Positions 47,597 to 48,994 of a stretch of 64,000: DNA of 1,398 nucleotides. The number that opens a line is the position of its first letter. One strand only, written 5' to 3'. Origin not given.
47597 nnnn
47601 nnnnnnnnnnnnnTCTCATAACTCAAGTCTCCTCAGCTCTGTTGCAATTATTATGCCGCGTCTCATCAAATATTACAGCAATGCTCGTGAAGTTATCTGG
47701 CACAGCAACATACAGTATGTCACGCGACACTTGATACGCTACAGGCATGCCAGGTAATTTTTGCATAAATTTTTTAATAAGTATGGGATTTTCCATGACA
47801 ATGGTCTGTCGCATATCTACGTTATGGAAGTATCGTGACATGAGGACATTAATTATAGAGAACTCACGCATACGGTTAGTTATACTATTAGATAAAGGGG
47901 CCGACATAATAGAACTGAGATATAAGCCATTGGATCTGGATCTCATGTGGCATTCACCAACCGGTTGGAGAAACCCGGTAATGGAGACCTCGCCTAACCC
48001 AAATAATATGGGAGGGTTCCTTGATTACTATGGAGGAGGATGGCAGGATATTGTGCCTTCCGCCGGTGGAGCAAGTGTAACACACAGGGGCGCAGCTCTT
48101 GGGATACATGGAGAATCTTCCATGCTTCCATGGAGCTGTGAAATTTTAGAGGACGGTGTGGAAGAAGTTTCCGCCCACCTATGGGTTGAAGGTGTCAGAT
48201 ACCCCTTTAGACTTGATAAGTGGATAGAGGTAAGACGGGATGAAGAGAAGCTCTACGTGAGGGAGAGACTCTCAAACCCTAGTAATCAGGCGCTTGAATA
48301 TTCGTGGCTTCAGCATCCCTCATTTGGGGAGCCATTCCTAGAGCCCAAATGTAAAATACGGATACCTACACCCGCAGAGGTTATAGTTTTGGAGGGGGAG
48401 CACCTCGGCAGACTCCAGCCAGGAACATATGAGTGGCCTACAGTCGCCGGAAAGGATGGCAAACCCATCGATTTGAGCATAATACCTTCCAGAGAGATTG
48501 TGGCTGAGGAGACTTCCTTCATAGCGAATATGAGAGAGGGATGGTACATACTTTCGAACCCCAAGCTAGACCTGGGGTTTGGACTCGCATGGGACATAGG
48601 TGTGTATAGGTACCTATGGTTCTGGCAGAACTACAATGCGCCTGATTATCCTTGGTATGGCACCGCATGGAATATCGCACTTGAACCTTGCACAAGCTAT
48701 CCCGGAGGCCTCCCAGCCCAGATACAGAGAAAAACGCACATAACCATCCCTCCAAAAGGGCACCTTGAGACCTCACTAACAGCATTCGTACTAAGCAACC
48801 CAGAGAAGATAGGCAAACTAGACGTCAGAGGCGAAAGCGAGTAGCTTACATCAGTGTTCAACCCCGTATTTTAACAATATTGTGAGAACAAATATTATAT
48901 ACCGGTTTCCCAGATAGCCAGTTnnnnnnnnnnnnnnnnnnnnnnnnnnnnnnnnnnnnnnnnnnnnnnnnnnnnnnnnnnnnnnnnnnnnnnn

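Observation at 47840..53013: Carbohydrate catabolic island with three Gfo/Idh/MocA paralogs, a mutarotase-fold protein and a creatininase-family hydrolase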

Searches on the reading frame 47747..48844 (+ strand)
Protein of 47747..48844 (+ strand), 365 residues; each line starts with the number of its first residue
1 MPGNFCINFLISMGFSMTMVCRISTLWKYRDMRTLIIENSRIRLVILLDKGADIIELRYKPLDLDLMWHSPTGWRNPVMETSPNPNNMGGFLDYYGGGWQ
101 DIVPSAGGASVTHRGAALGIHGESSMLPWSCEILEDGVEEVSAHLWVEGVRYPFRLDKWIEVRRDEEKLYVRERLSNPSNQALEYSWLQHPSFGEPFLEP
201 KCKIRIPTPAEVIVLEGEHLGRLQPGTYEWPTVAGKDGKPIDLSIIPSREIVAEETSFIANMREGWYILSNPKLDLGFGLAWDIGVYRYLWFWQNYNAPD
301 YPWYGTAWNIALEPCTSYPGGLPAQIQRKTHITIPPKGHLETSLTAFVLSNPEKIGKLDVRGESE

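Call 4: search_protein_families(library=pfam, proteins=[window:47747-48844:+])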
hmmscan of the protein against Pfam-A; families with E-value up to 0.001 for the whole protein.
window:47747-48844:+ (365 aa): 1 family
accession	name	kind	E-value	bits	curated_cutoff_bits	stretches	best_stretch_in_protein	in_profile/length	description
PF14486.12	DUF4432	-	3.3e-20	72.5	32.5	1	32-345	4-301/304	Domain of unknown function (DUF4432)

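Call 5: search_protein_families(library=ncbifam, proteins=[window:47747-48844:+])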
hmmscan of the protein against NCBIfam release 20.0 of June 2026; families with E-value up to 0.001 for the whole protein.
window:47747-48844:+ (365 aa): 0 families

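Call 24: search_solved_structures(query=window:47840-48844:+, max_evalue=1, show_alignments=2)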
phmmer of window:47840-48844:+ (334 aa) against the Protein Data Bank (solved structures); distinct sequences matched with E-value up to 1: 1.
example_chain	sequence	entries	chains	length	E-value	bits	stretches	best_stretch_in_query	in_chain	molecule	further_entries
7vgh_A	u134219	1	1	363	0.44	12.6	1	39-61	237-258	Cell cycle control protein 50B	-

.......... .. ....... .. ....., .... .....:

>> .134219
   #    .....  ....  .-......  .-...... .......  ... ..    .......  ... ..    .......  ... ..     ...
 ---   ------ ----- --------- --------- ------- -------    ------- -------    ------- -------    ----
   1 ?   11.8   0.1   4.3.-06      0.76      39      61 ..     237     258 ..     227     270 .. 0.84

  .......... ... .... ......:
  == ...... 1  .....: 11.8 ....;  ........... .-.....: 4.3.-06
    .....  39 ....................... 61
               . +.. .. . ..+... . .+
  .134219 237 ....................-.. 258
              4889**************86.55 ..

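Call 34: find_homologous_proteins(query=window:47840-48844:+, max_evalue=0.00001)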
Query window:47840-48844:+ (334 aa): 164 proteins with E <= 0.00001 among 1573 candidates; the best 120 are listed.
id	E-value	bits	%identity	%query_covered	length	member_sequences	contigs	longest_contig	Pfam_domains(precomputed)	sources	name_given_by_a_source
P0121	8.1e-232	787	100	100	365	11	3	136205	PF14486.13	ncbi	ncbi:MAG: aldose 1-epimerase [Nitrososphaerota archaeon]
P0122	4.8e-191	653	79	100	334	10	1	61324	PF14486.13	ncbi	ncbi:MAG: hypothetical protein QXW50_03855 [Nitrososphaerota archaeon]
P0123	1.8e-186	637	76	100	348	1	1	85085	PF14486.13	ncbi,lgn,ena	-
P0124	1.3e-176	605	72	100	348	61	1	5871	PF14486.13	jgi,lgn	jgi:hypothetical protein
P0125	6.8e-174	596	72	100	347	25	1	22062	PF14486.13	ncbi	ncbi:MAG: DUF4432 family protein [Nitrososphaerota archaeon]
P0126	2.4e-149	515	63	100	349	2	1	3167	PF14486.13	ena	-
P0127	3.3e-140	485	61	100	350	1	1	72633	PF14486.13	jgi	-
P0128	4.6e-139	481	64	95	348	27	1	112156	PF14486.13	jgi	jgi:hypothetical protein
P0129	1.1e-136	474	62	97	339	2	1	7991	PF14486.13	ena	-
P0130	6.6e-134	465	59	95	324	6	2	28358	PF14486.13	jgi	-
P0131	6.6e-134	465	60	95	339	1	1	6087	PF14486.13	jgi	-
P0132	8.2e-133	461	61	94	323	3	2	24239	PF14486.13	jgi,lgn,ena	-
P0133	4.0e-131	455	59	95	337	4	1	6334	PF14486.13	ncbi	ncbi:MAG: DUF4432 family protein, partial [Nitrososphaerota archaeon]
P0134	9.0e-131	454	62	96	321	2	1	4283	PF14486.13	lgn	-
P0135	2.5e-130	453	58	96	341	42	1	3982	PF14486.13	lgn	-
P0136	1.5e-125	437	55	100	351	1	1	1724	PF14486.13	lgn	-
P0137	1.6e-118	414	53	99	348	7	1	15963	PF14486.13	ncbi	-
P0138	8.5e-117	408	53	99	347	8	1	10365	PF14486.13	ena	-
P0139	7.6e-116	405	53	100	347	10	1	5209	PF14486.13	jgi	-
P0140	9.6e-113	395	52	100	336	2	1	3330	PF14486.13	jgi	jgi:hypothetical protein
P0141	4.4e-111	389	53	95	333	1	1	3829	PF14486.13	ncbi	ncbi:MAG: DUF4432 family protein, partial [Candidatus Bathyarchaeia archaeon]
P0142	1.2e-110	388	55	95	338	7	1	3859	PF14486.13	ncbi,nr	ncbi:MAG TPA: DUF4432 family protein [Nitrososphaerales archaeon]|nr:DUF4432 family protein [Nitroso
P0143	1.2e-107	378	53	95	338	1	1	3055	PF14486.13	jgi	jgi:galactose mutarotase-like enzyme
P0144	1.6e-105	371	53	95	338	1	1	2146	PF14486.13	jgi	jgi:hypothetical protein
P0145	4.9e-105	370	51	93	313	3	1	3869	PF14486.13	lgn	-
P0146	1.3e-104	368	48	100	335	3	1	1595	PF14486.13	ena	-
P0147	4.0e-104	367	49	99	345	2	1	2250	PF14486.13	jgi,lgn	jgi:hypothetical protein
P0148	8.2e-104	365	49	99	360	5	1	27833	PF14486.13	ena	-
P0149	4.1e-103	363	48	99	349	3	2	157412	PF14486.13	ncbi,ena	-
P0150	7.0e-103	362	47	99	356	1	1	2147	PF14486.13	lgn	-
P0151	2.6e-102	361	50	100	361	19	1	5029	PF14486.13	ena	-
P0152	3.7e-102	360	47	99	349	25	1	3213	PF14486.13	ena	-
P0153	1.7e-101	358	49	100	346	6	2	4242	PF14486.13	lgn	-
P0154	2.0e-101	358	48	99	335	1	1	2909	PF14486.13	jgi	jgi:galactose mutarotase-like enzyme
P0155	2.1e-101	358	49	99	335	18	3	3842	PF14486.13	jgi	-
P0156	2.2e-101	357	52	96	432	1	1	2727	PF14486.13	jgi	jgi:hypothetical protein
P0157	3.8e-101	357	52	95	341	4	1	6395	PF14486.13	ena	-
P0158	5.2e-101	356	49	100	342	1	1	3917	PF14486.13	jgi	jgi:hypothetical protein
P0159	9.9e-101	355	47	99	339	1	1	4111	PF14486.13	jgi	jgi:hypothetical protein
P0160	2.1e-100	354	51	96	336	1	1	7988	PF14486.13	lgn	-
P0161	4.7e-100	353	48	99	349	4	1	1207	PF14486.13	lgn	-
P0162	5.7e-100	353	49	99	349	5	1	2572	PF14486.13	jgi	-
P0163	7.2e-100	353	47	100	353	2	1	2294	PF14486.13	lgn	-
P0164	9.6e-100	352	47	99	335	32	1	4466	PF14486.13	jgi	-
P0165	9.7e-100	352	51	96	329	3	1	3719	PF14486.13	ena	-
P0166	2.2e-99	351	47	99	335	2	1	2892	PF14486.13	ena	-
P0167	3.0e-99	350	49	99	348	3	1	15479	PF14486.13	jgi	-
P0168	3.4e-99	350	46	99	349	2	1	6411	PF14486.13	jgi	-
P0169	4.7e-99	350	48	99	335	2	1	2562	PF14486.13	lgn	-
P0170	5.4e-99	350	49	99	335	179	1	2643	PF14486.13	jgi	jgi:galactose mutarotase-like enzyme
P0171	7.2e-99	349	47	99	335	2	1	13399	PF14486.13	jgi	-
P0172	8.7e-99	349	49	96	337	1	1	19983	PF14486.13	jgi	jgi:hypothetical protein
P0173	9.2e-99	349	46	99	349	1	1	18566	PF14486.13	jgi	-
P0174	1.1e-98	349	51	94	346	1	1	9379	PF14486.13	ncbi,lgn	-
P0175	1.1e-98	349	50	96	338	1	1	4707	PF14486.13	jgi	jgi:galactose mutarotase-like enzyme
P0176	1.1e-98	349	47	100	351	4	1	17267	PF14486.13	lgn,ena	-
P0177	2.4e-98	347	45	100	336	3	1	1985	PF14486.13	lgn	-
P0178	2.9e-98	347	48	97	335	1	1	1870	PF14486.13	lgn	-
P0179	4.2e-98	347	47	99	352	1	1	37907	PF14486.13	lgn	-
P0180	6.6e-98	346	50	90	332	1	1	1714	PF14486.13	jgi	jgi:Domain of unknown function (DUF4432)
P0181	6.8e-98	346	46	99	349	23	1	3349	PF14486.13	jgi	-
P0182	8.0e-98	346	50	96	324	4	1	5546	PF14486.13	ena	-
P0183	1.6e-97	345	45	99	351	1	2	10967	PF14486.13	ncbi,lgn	ncbi:MAG: DUF4432 family protein [Nitrososphaerales archaeon]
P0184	7.2e-97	343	45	100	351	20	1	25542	PF14486.13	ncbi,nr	ncbi:MAG: DUF4432 family protein [Thaumarchaeota archaeon]|nr:DUF4432 family protein [Nitrososphaero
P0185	2.6e-96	341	49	95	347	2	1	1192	PF14486.13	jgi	jgi:galactose mutarotase-like enzyme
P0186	6.9e-96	339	49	96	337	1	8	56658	PF14486.13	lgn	-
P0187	7.4e-96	339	45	100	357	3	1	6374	PF14486.13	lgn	-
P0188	1.2e-95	339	47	99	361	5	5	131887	PF14486.13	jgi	-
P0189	2.1e-95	338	49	96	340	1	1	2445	PF14486.13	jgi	jgi:galactose mutarotase-like enzyme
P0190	2.5e-95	338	49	86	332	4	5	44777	PF14486.13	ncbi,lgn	-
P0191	4.9e-95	337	47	97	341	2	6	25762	PF14486.13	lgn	-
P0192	1.3e-94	335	48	97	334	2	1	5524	PF14486.13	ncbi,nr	ncbi:MAG: DUF4432 family protein [Thaumarchaeota archaeon]|nr:DUF4432 family protein [Nitrososphaero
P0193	1.3e-94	335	44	100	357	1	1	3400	PF14486.13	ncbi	-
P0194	2.0e-94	335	45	98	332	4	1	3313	PF14486.13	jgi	-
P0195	3.0e-94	334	50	95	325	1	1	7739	PF14486.13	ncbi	-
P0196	3.7e-94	334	46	99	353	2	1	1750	PF14486.13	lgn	-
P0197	8.8e-94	332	47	100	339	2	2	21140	PF14486.13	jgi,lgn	-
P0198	3.6e-93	330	47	90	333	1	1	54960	PF14486.13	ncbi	-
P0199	4.1e-93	330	49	91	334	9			PF14486.13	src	-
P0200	5.9e-93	330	44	100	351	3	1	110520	PF14486.13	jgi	-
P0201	2.3e-92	328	50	93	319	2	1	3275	PF14486.13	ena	-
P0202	2.7e-92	328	44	99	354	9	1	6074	PF14486.13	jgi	jgi:galactose mutarotase-like enzyme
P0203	2.9e-92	328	49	89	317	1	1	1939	PF14486.13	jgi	jgi:galactose mutarotase-like enzyme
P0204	1.2e-91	325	48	91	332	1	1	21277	PF14486.13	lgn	-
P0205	1.7e-91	325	44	100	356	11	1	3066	PF14486.13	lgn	-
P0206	3.4e-91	324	51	86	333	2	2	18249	PF14486.13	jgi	-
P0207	4.7e-91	324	50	86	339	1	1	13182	PF14486.13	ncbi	-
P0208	5.4e-91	323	44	100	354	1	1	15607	PF14486.13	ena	-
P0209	9.5e-91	323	44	96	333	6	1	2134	PF14486.13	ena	-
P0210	8.9e-90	319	49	86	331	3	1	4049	PF14486.13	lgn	-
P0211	1.6e-89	318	45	96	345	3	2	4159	PF14486.13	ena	-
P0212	2.9e-89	318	47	89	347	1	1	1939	PF14486.13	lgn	-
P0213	5.5e-89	317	48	90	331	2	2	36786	PF14486.13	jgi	jgi:galactose mutarotase-like enzyme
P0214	6.0e-89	317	47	90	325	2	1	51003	PF14486.13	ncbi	ncbi:MAG: DUF4432 family protein [Nitrososphaerales archaeon]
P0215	1.4e-87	312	47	89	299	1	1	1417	PF14486.13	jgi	jgi:hypothetical protein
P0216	1.4e-86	309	46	94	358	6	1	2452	PF14486.13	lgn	-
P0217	2.7e-85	305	44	94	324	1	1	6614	PF14486.13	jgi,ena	-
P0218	3.0e-85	304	44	100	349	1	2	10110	PF14486.13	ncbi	ncbi:MAG: DUF4432 family protein [Candidatus Bathyarchaeia archaeon]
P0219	3.7e-85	304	45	90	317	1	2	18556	PF14486.13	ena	-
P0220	6.5e-85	303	45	99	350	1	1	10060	PF14486.13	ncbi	-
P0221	1.4e-83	299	44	99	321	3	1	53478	PF14486.13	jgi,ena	-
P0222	2.0e-83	298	42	99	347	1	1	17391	PF14486.13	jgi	jgi:hypothetical protein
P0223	5.4e-83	297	41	97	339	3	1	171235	PF14486.13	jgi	jgi:hypothetical protein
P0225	1.9e-78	282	46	83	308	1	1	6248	PF14486.13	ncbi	-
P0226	7.3e-78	280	41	99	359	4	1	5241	PF14486.13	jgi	jgi:hypothetical protein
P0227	1.6e-77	279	50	75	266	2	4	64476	PF14486.13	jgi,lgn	-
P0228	3.9e-74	268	42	95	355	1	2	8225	PF14486.13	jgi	jgi:hypothetical protein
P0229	4.4e-73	264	41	99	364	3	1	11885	PF14486.13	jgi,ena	-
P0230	3.7e-72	261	39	100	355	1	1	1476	PF14486.13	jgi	jgi:hypothetical protein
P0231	1.6e-71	259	39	100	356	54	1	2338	PF14486.13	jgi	-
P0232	1.9e-71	259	42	88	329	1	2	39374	PF14486.13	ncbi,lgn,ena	-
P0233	7.4e-71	257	39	99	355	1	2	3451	PF14486.13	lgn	-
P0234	7.6e-71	257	41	99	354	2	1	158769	PF14486.13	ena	-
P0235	2.5e-70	255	36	100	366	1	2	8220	PF14486.13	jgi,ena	jgi:hypothetical protein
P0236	4.5e-70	254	39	99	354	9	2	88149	PF14486.13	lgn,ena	-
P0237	4.8e-70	254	41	94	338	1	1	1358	PF14486.13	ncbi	-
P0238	6.0e-70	254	41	96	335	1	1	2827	PF14486.13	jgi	jgi:hypothetical protein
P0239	7.2e-70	254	39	100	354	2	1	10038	PF14486.13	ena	-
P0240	1.6e-69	253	41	95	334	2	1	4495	PF14486.13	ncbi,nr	ncbi:MAG: DUF4432 family protein [Thaumarchaeota archaeon]|nr:DUF4432 family protein [Nitrososphaero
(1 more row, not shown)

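Call 35: find_encoding_contigs(protein=P0149, flank=10000, max_places=1)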
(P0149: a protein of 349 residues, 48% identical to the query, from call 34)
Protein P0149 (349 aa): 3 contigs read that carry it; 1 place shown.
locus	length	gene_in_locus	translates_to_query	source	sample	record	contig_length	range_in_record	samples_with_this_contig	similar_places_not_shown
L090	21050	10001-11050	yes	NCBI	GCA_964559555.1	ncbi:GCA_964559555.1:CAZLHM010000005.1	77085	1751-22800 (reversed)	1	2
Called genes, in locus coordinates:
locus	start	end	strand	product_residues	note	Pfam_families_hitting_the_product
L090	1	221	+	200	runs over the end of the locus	PF00596:Aldolase_II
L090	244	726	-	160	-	PF00903:Glyoxalase, PF13468:Glyoxalase_3, PF13669:Glyoxalase_4, PF18029:Glyoxalase_6 (weak), PF22677:Ble-like_N (weak)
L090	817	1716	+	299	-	PF02826:2-Hacid_dh_C, PF03446:NAD_binding_2, PF03807:F420_oxidored (weak), PF14833:NAD_binding_11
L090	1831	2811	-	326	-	PF00389:2-Hacid_dh, PF02826:2-Hacid_dh_C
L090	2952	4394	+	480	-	PF06253:MTTB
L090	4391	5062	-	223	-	-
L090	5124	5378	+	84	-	-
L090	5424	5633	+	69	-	-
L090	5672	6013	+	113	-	PF04430:DUF498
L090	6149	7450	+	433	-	PF07994:NAD_binding_5, PF01658:Inos-1-P_synth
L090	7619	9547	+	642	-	PF00923:TAL_FSA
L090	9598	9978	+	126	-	PF04126:Cyclophil_like, PF18050:Cyclophil_like2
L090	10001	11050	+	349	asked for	PF14486:DUF4432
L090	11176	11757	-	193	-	-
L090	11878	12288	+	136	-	-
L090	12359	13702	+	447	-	PF00676:E1_dh, PF02775:TPP_enzyme_C (weak)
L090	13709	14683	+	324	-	PF02779:Transket_pyr, PF02780:Transketolase_C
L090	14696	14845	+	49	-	-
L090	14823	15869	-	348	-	PF08240:ADH_N, PF16912:Glu_dehyd_C, PF00107:ADH_zinc_N, PF13602:ADH_zinc_N_2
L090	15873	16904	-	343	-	PF08240:ADH_N, PF16912:Glu_dehyd_C, PF00107:ADH_zinc_N, PF13602:ADH_zinc_N_2 (weak)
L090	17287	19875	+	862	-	PF00122:E1-E2_ATPase, PF08282:Hydrolase_3 (faint), PF13246:Cation_ATPase, PF00702:Hydrolase, PF00689:Cation_ATPase_C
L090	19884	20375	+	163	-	PF09335:VTT_dom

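Call 36: find_encoding_contigs(protein=P0223, flank=10000, max_places=1)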
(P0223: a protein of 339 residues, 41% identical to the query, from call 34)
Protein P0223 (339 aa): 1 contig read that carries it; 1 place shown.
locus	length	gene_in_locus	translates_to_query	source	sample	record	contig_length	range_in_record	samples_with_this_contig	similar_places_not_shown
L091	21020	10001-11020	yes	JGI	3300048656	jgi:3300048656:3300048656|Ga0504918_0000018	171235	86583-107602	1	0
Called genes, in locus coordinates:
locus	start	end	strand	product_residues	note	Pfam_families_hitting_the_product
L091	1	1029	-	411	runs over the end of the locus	PF02746:MR_MLE_N, PF13378:MR_MLE_C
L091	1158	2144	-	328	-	PF04015:DUF362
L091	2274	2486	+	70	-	PF01488:Shikimate_DH (weak), PF02826:2-Hacid_dh_C (weak), PF03446:NAD_binding_2, PF03807:F420_oxidored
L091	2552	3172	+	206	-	PF03446:NAD_binding_2, PF14833:NAD_binding_11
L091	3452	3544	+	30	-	-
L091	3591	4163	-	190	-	PF01243:PNPOx_N, PF12900:Pyridox_ox_2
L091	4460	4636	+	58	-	-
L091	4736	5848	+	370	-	PF01208:URO-D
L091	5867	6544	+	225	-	PF02607:B12-binding_2, PF02310:B12-binding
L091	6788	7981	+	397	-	PF07690:MFS_1, PF00083:Sugar_tr (faint), PF12832:MFS_1_like (weak)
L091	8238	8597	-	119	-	-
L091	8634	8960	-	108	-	PF09858:DUF2085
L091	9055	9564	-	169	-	PF13240:Zn_Ribbon_1 (weak)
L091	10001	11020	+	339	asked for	PF14486:DUF4432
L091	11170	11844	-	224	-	-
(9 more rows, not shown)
